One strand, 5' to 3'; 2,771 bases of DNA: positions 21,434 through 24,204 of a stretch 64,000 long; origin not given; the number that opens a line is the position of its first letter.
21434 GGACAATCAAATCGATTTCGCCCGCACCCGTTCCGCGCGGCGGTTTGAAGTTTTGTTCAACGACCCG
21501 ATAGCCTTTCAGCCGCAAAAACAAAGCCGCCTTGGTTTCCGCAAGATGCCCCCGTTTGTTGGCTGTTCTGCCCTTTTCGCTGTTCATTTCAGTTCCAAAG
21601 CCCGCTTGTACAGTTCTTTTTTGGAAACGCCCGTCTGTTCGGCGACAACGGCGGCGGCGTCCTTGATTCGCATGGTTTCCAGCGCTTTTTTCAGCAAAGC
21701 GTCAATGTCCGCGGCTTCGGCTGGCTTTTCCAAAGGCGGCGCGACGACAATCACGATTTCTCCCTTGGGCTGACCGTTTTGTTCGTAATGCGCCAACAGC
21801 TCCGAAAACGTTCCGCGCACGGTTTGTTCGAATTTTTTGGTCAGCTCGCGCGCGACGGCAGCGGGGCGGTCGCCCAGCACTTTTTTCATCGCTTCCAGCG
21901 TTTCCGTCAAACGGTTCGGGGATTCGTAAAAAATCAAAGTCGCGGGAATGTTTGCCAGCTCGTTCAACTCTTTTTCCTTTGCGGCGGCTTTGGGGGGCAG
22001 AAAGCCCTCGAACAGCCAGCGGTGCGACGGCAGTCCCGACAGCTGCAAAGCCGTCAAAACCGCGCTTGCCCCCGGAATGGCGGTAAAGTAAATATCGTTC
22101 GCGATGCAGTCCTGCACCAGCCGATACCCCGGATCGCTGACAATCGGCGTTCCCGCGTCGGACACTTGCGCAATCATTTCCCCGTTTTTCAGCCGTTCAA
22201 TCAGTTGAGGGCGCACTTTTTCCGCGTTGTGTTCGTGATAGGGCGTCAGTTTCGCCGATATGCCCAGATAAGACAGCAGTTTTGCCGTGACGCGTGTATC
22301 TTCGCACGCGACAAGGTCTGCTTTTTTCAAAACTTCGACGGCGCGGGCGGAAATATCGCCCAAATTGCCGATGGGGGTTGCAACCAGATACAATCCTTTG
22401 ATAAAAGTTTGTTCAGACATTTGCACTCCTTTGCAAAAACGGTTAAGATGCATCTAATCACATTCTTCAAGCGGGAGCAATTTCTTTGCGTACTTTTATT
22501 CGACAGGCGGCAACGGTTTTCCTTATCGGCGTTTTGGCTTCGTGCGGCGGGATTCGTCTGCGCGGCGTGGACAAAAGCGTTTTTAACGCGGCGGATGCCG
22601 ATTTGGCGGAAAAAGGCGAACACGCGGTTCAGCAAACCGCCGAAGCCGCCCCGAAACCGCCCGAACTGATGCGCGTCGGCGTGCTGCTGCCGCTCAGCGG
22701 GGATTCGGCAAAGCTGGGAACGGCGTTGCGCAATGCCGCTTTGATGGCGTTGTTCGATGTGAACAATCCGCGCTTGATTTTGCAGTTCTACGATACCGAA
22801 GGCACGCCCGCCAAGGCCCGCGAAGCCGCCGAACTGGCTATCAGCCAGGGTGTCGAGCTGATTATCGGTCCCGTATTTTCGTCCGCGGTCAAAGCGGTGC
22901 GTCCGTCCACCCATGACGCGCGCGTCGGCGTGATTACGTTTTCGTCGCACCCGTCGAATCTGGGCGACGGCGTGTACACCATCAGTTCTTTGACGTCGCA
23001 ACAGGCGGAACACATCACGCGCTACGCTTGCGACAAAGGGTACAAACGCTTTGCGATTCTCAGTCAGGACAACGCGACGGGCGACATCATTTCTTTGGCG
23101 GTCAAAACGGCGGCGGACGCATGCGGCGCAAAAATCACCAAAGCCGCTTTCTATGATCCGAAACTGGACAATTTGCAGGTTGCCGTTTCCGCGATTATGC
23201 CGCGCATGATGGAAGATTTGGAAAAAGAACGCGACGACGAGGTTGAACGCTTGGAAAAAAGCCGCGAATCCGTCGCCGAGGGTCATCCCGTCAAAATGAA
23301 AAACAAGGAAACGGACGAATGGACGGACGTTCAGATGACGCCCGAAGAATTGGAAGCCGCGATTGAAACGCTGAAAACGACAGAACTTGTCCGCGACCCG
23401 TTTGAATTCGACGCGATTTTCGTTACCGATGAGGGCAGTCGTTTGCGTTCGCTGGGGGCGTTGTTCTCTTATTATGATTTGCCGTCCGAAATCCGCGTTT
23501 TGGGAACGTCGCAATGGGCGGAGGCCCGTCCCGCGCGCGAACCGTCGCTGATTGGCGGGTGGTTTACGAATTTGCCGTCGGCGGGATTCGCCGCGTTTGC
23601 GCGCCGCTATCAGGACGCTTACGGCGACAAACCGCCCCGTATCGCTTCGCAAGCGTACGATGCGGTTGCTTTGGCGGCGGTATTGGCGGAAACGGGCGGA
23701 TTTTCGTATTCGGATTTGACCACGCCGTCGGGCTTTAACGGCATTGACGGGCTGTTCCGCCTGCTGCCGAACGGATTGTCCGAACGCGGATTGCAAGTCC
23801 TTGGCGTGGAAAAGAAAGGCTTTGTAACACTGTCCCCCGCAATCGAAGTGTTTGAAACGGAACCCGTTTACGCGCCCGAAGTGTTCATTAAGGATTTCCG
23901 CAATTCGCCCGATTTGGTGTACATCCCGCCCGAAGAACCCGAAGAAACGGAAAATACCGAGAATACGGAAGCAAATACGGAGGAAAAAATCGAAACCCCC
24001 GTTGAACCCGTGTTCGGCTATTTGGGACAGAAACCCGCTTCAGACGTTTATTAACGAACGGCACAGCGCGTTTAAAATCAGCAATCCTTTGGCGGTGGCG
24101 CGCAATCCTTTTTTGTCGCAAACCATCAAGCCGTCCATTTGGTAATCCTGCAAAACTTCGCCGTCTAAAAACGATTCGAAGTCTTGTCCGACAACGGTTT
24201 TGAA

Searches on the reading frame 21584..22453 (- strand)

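Call 7: search_protein_families(library=pfam, proteins=[window:21584-22453:-], max_evalue=0.01)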
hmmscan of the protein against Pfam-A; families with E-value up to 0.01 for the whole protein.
window:21584-22453:- (289 aa): 2 families
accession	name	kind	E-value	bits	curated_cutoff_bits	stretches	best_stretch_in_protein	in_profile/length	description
PF00590.25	TP_methylase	-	1.6e-35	123.4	27.8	1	21-219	2-211/212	Tetrapyrrole (Corrin/Porphyrin) Methylases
PF23016.2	RsmI_C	-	7.6e-18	64.5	27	1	245-289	2-46/46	RsmI C-terminal HTH domain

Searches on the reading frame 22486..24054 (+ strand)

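Call 7: search_protein_families(library=pfam, proteins=[window:22486-24054:+], max_evalue=0.01)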
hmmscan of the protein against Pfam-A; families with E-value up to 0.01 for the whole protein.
window:22486-24054:+ (522 aa): 5 families
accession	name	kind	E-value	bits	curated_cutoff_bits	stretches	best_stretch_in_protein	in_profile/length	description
PF13458.12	Peripla_BP_6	-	1.7e-29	104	31.7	2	63-237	3-186/343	Periplasmic binding protein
PF01094.35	ANF_receptor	-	1.6e-10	41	25.4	1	82-231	3-159/353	Receptor family ligand binding region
PF04348.19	LppC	-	3.2e-08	33.1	28.8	1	61-237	218-396/563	LppC putative lipoprotein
PF13433.12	Peripla_BP_5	-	0.0002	21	27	1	62-143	1-89/363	Periplasmic binding protein domain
PF13407.12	Peripla_BP_4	-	0.002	18.2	35.1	1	100-185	34-118/258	Periplasmic binding protein domain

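Call 8: search_protein_families(library=ncbifam, proteins=[window:22486-24054:+], max_evalue=0.1)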
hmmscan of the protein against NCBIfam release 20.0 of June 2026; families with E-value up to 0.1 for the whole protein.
window:22486-24054:+ (522 aa): 1 family
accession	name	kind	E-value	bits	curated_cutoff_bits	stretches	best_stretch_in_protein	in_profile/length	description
NF011933.0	PRK15404.1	subfamily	1.1e-05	24.7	477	1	59-217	24-193/370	high-affinity branched-chain amino acid ABC transporter substrate-binding protein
